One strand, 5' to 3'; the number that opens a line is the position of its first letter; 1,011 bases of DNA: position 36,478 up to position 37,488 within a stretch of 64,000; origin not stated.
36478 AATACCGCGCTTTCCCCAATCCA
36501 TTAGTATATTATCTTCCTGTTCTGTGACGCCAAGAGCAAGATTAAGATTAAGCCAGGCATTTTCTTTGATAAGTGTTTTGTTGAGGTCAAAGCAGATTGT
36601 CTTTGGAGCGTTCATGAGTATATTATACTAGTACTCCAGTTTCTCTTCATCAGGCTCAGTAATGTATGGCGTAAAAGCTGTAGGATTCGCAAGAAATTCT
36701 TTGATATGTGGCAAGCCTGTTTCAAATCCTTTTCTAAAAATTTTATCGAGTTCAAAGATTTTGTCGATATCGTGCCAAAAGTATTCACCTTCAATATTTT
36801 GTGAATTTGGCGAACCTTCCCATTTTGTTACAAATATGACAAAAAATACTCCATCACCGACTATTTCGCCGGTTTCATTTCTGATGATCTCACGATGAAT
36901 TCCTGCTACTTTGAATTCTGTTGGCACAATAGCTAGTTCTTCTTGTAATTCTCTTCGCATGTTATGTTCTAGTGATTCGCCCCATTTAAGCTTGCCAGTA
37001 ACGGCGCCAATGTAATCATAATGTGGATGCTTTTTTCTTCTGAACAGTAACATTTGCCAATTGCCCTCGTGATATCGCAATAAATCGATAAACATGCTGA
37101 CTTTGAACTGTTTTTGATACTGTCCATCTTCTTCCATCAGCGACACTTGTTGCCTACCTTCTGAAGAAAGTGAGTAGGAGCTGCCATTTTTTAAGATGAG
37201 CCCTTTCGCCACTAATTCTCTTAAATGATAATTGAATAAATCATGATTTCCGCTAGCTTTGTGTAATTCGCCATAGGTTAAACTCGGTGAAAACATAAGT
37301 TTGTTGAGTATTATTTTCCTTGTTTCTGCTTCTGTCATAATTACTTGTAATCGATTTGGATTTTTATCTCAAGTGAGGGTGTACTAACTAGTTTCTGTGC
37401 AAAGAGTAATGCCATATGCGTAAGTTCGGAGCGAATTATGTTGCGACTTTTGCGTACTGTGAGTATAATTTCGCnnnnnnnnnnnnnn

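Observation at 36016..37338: Second HTH-NUDIX module (wHTH type) paired with a HAD phosphatase; a paralog elsewhere at 8369-9085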

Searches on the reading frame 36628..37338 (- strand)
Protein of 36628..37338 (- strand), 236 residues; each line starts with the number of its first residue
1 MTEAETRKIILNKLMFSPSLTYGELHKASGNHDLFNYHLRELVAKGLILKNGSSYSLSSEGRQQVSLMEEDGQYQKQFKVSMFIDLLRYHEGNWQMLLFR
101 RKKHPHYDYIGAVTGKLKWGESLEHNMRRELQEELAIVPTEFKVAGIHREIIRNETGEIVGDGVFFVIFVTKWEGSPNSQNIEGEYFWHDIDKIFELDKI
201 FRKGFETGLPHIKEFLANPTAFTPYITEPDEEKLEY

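Call 4: search_protein_families(library=pfam, proteins=[window:36628-37338:-], max_evalue=0.01)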
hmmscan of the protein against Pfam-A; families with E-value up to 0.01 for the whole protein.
window:36628-37338:- (236 aa): 2 families
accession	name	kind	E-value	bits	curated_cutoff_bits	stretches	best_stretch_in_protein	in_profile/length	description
PF00293.34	NUDIX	-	5.3e-12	46.3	21.1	1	95-196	16-119/134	NUDIX domain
PF24038.1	DUF7347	-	3.1e-05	24.6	27.6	1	5-66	11-75/77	Domain of unknown function (DUF7347)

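Call 5: find_homologous_proteins(query=window:36628-37338:-)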
Query window:36628-37338:- (236 aa): 35 proteins with E <= 0.001 among 245 candidates.
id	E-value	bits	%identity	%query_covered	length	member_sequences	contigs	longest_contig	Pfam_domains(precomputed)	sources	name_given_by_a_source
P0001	1.3e-147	508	100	94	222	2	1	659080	PF00293.35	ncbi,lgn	-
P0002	4.3e-101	356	66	100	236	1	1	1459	PF00293.35,PF24038.2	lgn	-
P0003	2.6e-98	347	64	100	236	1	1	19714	PF00293.35,PF24038.2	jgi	jgi:ADP-ribose pyrophosphatase YjhB (NUDIX family)/predicted transcriptional regulator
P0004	1.6e-97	344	63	100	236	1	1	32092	PF00293.35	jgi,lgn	-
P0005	2.4e-96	340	62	100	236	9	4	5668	PF00293.35,PF24038.2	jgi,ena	-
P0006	7.4e-96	338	64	99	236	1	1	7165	PF00293.35,PF24038.2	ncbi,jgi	jgi:ADP-ribose pyrophosphatase YjhB (NUDIX family)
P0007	1.1e-95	338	63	100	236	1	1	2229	PF00293.35,PF24038.2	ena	-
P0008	1.7e-94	334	60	100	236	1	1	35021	PF00293.35,PF24038.2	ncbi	-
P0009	1.1e-91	325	64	94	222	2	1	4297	PF00293.35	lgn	-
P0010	1.5e-91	324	61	94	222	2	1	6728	PF00293.35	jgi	-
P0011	1.5e-89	318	62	99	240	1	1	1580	PF00293.35,PF24038.2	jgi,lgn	jgi:ADP-ribose pyrophosphatase YjhB (NUDIX family)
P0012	1.4e-87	311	59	100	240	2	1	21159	PF00293.35,PF24038.2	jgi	jgi:ADP-ribose pyrophosphatase YjhB (NUDIX family)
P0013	2.6e-86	307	58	99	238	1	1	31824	PF00293.35,PF24038.2,PF14947.13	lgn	-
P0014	1.5e-84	301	59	94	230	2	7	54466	PF00293.35,PF24038.2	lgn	-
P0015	4.2e-84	300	56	100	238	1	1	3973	PF00293.35,PF14947.13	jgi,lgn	jgi:ADP-ribose pyrophosphatase YjhB (NUDIX family)/predicted transcriptional regulator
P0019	3.4e-83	297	58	99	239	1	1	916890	PF00293.35,PF24038.2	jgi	jgi:ADP-ribose pyrophosphatase YjhB (NUDIX family)/predicted transcriptional regulator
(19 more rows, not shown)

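Call 9: find_related_loci(query=A1, collection=genome_contigs, flank=6000)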
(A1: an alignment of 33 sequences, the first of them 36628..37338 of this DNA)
Query A1 (236 aa) in genome_contigs; peptide patterns used: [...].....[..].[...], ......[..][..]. (x = any residue, [..] = any of these).
37 stretches matched a pattern; 7 encode a relative of the query (tblastn E <= 1e-3); 7 distinct loci.
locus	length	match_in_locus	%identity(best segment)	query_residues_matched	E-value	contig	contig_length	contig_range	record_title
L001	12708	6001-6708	60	1-236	1e-100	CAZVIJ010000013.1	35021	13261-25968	MAG TPA_asm: uncultured Candidatus Saccharibacteria bacterium isolate SRP257259_co1_129 genome assembly, contig: NODE_12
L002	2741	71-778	60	1-236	1e-102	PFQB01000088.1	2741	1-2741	MAG: Candidatus Dojkabacteria bacterium CG_4_10_14_0_2_um_filter_Dojkabacteria_WS6_41_15 isolate CG_4_10_14_0_2_um_filte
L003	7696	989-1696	54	1-236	1e-84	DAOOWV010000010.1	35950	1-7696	MAG TPA_asm: Candidatus Dojkabacteria bacterium isolate AMR_MDS_2406 NODE_1211_length_35950_cov_5.597047, whole genome s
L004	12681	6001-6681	55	10-236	2e-84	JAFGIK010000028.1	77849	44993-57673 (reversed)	MAG: Candidatus Dojkabacteria bacterium isolate Zod_Metabat.200 k87_3149242, whole genome shotgun sequence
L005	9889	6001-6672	54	5-228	7e-80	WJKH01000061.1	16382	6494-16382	MAG: Candidatus Dojkabacteria bacterium isolate Bin_334 k141_3092440, whole genome shotgun sequence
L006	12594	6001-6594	28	1-198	5e-20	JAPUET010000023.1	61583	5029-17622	MAG: Candidatus Saccharibacteria bacterium isolate labscale reactor_MAG32 NODE_387_length_61583_cov_25.644796, whole gen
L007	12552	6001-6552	27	8-191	2e-19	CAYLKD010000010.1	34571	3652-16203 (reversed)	MAG TPA_asm: uncultured Candidatus Saccharibacteria bacterium isolate binchicken_co183_32 genome assembly, contig: NODE_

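Call 10: find_related_loci(query=A1, collection=metagenome_contigs, flank=6000)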
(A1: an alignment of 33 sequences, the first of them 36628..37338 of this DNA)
Query A1 (236 aa) in metagenome_contigs; peptide patterns used: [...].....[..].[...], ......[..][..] (x = any residue, [..] = any of these).
145 stretches matched a pattern; 12 encode a relative of the query (tblastn E <= 1e-3); 12 distinct loci.
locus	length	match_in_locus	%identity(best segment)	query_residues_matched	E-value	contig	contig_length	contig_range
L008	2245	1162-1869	62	1-236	1e-107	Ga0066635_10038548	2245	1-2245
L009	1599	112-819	62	1-236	6e-110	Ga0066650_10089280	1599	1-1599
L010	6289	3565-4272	60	1-236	8e-100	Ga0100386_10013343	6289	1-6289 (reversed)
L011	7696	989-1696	54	1-236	9e-85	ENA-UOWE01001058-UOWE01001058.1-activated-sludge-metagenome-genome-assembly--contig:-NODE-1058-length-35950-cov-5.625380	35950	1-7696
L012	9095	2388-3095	54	1-236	9e-85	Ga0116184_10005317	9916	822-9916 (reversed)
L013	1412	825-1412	57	1-191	1e-78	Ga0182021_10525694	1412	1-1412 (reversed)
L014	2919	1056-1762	57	1-236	3e-82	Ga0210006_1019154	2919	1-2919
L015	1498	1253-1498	68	1-82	5e-33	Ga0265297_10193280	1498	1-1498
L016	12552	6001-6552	27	8-191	1e-19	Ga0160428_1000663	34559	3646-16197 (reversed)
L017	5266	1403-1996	28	1-198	2e-19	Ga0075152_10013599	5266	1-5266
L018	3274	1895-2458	30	1-188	8e-18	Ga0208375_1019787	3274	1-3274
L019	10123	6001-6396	30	5-137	9e-11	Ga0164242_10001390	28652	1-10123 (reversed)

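Call 16: search_protein_families(library=ncbifam, proteins=[window:36628-37338:-], max_evalue=0.01)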
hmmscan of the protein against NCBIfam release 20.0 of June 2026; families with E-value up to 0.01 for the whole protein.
window:36628-37338:- (236 aa): 6 families
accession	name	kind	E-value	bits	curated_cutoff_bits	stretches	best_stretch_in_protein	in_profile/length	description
TIGR00586.1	mutt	equivalog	4.9e-05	23.3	97.9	1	113-144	37-68/129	8-oxo-dGTP diphosphatase MutT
NF006530.0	PRK08999.1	equivalog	6.6e-05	22.1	245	1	94-144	18-69/315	Nudix family hydrolase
NF006961.0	PRK09438.1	equivalog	0.00028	20.4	103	1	90-138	16-62/151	dihydroneopterin triphosphate diphosphatase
NF001935.0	PRK00714.1-2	equivalog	0.00083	18.9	259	1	115-156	38-79/183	RNA pyrophosphohydrolase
NF008044.0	PRK10776.1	equivalog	0.0012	18.7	148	1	109-180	32-97/130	8-oxo-dGTP diphosphatase MutT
NF001299.0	PRK00241.1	equivalog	0.0088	15.5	158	0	91-138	144-189/263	NAD(+) diphosphatase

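Call 20: find_encoding_contigs(protein=P0002, flank=5000, max_places=4)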
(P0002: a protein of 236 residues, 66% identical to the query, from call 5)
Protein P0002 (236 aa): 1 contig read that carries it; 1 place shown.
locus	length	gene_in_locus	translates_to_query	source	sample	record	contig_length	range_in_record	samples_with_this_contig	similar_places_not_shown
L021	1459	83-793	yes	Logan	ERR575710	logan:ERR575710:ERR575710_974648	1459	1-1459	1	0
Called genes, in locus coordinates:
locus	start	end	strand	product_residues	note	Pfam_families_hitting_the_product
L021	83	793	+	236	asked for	PF24038:DUF7347 (weak), PF00293:NUDIX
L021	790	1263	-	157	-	PF27709:UCP014422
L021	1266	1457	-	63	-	?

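Call 21: find_encoding_contigs(protein=P0019, flank=6000, max_places=3)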
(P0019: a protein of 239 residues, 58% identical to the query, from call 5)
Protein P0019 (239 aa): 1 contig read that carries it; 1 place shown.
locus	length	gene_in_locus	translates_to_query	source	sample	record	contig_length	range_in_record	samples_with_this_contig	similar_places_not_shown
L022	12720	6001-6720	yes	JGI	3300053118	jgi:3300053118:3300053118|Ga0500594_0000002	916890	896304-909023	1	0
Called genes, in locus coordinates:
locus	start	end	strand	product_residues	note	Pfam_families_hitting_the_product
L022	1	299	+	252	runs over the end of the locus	PF00069:Pkinase (faint)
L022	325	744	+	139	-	PF00069:Pkinase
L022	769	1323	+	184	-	PF01327:Pep_deformylase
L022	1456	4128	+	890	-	PF00521:DNA_topoisoIV, PF03989:DNA_gyraseA_C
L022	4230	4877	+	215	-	-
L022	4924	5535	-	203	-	PF02589:LUD_dom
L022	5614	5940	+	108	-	PF01638:HxlR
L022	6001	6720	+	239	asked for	PF24038:DUF7347 (weak), PF00293:NUDIX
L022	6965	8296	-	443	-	-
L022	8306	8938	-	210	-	-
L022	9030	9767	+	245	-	PF01411:tRNA-synt_2c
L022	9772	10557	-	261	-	-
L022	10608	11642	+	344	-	PF08903:DUF1846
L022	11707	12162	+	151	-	-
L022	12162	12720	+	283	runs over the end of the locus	PF07963:N_methyl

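Call 22: find_encoding_contigs(protein=P0014, flank=6000, max_places=3)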
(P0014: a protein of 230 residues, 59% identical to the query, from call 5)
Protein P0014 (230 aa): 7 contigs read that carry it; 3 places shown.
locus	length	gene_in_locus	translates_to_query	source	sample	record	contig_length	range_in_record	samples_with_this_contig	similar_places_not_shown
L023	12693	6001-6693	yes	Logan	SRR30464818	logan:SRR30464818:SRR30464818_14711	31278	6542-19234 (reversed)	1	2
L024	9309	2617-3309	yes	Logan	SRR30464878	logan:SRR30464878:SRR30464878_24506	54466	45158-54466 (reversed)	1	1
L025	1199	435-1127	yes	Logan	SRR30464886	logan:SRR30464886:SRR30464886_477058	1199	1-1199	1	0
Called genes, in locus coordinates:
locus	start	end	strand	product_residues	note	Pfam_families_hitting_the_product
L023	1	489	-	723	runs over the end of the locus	PF01138:RNase_PH, PF03726:PNPase (weak), PF01138:RNase_PH, PF00013:KH_1, PF00575:S1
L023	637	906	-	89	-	PF00312:Ribosomal_S15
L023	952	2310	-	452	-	-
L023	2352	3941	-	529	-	PF00009:GTP_EFTU, PF00025:Arf (weak), PF01926:MMR_HSR1, PF02421:FeoB_N (weak), PF10662:PduV-EutP (faint), PF22042:EF-G_D2 (weak), PF11987:IF-2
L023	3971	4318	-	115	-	PF04296:YlxR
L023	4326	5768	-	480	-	PF08529:NusA_N, PF13184:KH_NusA_1st, PF26594:KH_NusA_2nd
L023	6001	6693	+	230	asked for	PF24038:DUF7347 (weak), PF00293:NUDIX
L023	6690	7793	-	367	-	PF00226:DnaJ, PF01556:DnaJ_C, PF00684:DnaJ_CXXCXGXG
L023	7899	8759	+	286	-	PF00459:Inositol_P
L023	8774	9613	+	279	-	PF04203:Sortase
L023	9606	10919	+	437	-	PF01547:SBP_bac_1, PF13416:SBP_bac_8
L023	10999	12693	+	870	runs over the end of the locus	PF17957:Big_7 (faint)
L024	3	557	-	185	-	?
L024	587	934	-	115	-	PF04296:YlxR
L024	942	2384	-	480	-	PF08529:NusA_N, PF13184:KH_NusA_1st, PF26594:KH_NusA_2nd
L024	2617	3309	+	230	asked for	PF24038:DUF7347 (weak), PF00293:NUDIX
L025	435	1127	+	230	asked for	PF24038:DUF7347 (weak), PF00293:NUDIX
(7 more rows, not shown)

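Call 23: find_encoding_contigs(protein=P0004, flank=6000, max_places=3)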
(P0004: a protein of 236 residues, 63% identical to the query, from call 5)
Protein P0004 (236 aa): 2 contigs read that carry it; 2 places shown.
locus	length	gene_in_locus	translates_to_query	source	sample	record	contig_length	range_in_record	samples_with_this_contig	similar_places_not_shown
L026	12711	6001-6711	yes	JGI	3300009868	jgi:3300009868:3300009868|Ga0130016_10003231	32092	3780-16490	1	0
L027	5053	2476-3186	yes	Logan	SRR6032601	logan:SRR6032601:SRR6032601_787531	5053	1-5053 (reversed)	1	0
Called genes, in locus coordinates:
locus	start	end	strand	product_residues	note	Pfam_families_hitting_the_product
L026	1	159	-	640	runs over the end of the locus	PF00012:HSP70, PF06723:MreB_Mbl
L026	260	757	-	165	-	PF01025:GrpE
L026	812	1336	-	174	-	-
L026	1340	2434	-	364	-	PF13207:AAA_17, PF00406:ADK (weak)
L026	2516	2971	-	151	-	-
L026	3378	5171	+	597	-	PF09587:PGA_cap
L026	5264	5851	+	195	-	PF00081:Sod_Fe_N, PF02777:Sod_Fe_C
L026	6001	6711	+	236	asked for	PF00293:NUDIX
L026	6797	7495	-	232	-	PF13197:DUF4013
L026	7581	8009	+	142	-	PF13673:Acetyltransf_10, PF00583:Acetyltransf_1, PF13508:Acetyltransf_7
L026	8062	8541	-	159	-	PF00383:dCMP_cyt_deam_1, PF14437:MafB19-deam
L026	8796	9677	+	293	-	-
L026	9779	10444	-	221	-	PF14693:Ribosomal_TL5_C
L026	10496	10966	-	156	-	PF00177:Ribosomal_S7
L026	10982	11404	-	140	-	PF00164:Ribosom_S12_S23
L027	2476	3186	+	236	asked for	PF00293:NUDIX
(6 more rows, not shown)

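Call 30: search_solved_structures(query=A1, max_evalue=0.01, show_alignments=2)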
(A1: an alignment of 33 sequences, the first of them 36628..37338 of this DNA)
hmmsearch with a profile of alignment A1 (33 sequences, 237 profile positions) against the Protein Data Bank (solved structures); distinct sequences matched with E-value up to 0.01: 17.
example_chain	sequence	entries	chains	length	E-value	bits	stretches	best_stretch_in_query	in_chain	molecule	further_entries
3fk9_A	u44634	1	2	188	3.9e-11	46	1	103-198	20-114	Mutator MutT protein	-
6ypb_A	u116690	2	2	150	1e-07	34.8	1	114-195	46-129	Geranyl diphosphate phosphohydrolase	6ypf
6fl4_A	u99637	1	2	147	1e-05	28.2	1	116-207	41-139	Nudix hydrolase 1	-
5gp0_E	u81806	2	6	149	1e-05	28.2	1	116-207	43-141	Nudix hydrolase 1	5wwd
6dby_A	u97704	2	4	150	1.1e-05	28.2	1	116-207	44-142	Nudix hydrolase 1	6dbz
4dyw_A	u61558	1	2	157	1.2e-05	28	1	87-154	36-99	MutT/NUDIX family protein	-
4kyx_A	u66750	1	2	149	1.8e-05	27.4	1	92-193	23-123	ADP-ribose pyrophosphatase MutT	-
1mut_A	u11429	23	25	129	3.6e-05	26.4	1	82-181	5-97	NUCLEOSIDE TRIPHOSPHATE PYROPHOSPHOHYDROLASE | Mutator mutT protein | 7,8-dihydro-8-oxoguanine-triphosphatase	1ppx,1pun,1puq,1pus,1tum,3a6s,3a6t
5wy6_E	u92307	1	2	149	0.00013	24.5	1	116-207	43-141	Nudix hydrolase 1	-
5otn_A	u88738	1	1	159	0.00018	24.2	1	115-195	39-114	Nudix (Nucleoside diphosphate linked moiety X)-type motif 1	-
5hzx_A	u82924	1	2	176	0.00023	23.8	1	115-195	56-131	Nudix (Nucleoside diphosphate linked moiety X)-type motif 1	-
5bs6_A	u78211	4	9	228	0.00023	23.8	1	79-195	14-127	transcriptional regulator AraR | transcriptional factor AraR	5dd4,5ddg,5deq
4v14_A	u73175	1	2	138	0.00035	23.2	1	91-147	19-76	MUTATOR MUTT PROTEIN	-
2o1c_A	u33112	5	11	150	0.00049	22.7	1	78-152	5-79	dATP pyrophosphohydrolase | Dihydroneopterin triphosphate diphosphatase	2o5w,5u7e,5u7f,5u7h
7sez_A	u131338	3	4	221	0.0026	20.3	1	105-219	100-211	DNA repair NTP-phosphohydrolase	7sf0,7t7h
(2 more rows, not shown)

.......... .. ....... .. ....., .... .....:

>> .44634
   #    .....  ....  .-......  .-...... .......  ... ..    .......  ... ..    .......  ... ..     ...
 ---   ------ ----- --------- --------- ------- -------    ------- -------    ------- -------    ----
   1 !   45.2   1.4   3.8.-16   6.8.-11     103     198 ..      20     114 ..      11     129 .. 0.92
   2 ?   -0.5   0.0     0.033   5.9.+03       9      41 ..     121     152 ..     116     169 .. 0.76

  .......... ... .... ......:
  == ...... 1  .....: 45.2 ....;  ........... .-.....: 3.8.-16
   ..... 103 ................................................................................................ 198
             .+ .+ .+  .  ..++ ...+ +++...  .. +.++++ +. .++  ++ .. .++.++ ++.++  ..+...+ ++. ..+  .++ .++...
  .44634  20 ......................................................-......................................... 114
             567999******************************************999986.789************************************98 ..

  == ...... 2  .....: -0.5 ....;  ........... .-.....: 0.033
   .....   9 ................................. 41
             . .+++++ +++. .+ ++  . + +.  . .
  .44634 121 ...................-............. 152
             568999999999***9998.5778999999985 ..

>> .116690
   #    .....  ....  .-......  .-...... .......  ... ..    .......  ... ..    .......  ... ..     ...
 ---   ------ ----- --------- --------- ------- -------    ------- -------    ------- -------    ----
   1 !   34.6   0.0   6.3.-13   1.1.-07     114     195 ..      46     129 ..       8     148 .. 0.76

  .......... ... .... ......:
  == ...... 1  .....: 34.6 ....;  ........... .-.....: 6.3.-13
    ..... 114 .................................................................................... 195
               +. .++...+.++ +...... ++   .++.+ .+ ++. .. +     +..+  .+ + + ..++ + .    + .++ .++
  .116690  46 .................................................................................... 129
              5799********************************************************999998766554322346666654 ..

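Call 35: predict_structure(alignment_id=A1)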
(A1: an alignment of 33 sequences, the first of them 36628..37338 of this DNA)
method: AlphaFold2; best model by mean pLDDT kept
length: 236 residues; sequences in the alignment: 33
mean_pLDDT: 86.0   pTM: 0.64
mean pLDDT of the five models: 86.0, 85.9, 85.6, 84.7, 82.0
residues with pLDDT >= 90: 129; 70-90: 82; 50-70: 15; < 50: 10
segments of 3 or more residues with pLDDT < 50: 70-72, 74-76, 233-236
pLDDT, mean of each block of 10 residues (from residue 1): 75 83 84 88 92 89 68 56 96 97 83 87 94 96 93 74 90 96 94 95 91 95 85 48
secondary structure, 60 per line:
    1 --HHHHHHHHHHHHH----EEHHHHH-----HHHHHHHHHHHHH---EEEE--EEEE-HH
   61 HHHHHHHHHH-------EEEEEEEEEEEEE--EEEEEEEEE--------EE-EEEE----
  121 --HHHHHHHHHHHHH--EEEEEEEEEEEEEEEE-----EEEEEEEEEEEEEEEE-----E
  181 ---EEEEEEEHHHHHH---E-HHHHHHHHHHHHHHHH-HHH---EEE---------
elements in order: H3-15 H22-26 H32-44 E48-51 E54-57 H59-70 E78-90 E93-101 E113-116 H123-135 E138-153 E159-174 E184-190 H191-196 H202-217 E225-227

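Call 40: fold_search(model_id=the predicted structure, library=pdb)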
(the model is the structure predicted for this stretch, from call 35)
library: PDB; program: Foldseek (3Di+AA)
matches with E <= 10: 1471; with E <= 0.001: 484
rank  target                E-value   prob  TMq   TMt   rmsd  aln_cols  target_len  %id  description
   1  3fk9_A                6.8e-10  1.00  0.50  0.75   4.1       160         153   23  Crystal structure of mMutator MutT protein from Bacillus halodurans (released 2009-01-13)
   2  9xri_A                1.6e-09  1.00  0.46  0.67   3.0       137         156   20  Crystal structure of MTH1 in complex with acoramidis bound at the active site and protein-protein interface (molar rat (released 2026-04-01)
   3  6qvo_D                4.4e-09  1.00  0.47  0.69   4.2       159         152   18  Crystal structure of human MTH1 in complex with N6-methyl-dAMP (released 2020-03-18)
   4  3gz8_A                4.7e-09  1.00  0.46  0.66   6.2       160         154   19  Cocrystal structure of NUDIX domain of Shewanella oneidensis NrtR complexed with ADP ribose (released 2009-06-09)
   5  3gz8_C                5.0e-09  1.00  0.49  0.71   6.0       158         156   20  Cocrystal structure of NUDIX domain of Shewanella oneidensis NrtR complexed with ADP ribose (released 2009-06-09)
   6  6gll_B                5.3e-09  1.00  0.43  0.62   5.3       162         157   18  Crystal structure of hMTH1 N33A in complex with LW14 in the presence of acetate (released 2019-02-20)
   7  6qvo_B                5.7e-09  1.00  0.45  0.67   4.9       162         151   18  Crystal structure of human MTH1 in complex with N6-methyl-dAMP (released 2020-03-18)
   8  5hzx_A                6.9e-09  1.00  0.49  0.73   2.7       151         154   18  Crystal structure of zebrafish MTH1 in complex with TH588 (released 2016-02-10)
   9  5ans                  6.9e-09  1.00  0.47  0.67   4.0       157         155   18  Potent and selective inhibitors of MTH1 probe its role in cancer cell survival (released 2016-03-02)
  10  6aa3                  7.8e-09  1.00  0.45  0.64   5.0       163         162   17  Crystal structure of MTH1 in apo form (cocktail No. 1) (released 2019-03-06)
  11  6ehh_D                8.3e-09  1.00  0.45  0.66   4.7       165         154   15  Crystal structure of mouse MTH1 mutant L116M with inhibitor TH588 (released 2018-01-10)
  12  5otn                  1.0e-08  1.00  0.46  0.67   3.1       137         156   22  Crystal structure of zebrafish MTH1 in complex with O6-methyl-dGMP (released 2018-09-05)
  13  6glv                  1.0e-08  1.00  0.43  0.60   4.7       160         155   18  Crystal structure of hMTH1 D120N in complex with TH scaffold 1 in the absence of acetate (released 2019-02-20)
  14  5ant_C                1.1e-08  1.00  0.47  0.69   3.8       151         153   18  Potent and selective inhibitors of MTH1 probe its role in cancer cell survival (released 2016-03-02)
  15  6glg                  1.2e-08  1.00  0.47  0.67   4.3       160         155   18  Crystal structure of hMTH1 F27A in complex with LW14 in the presence of acetate (released 2019-02-20)
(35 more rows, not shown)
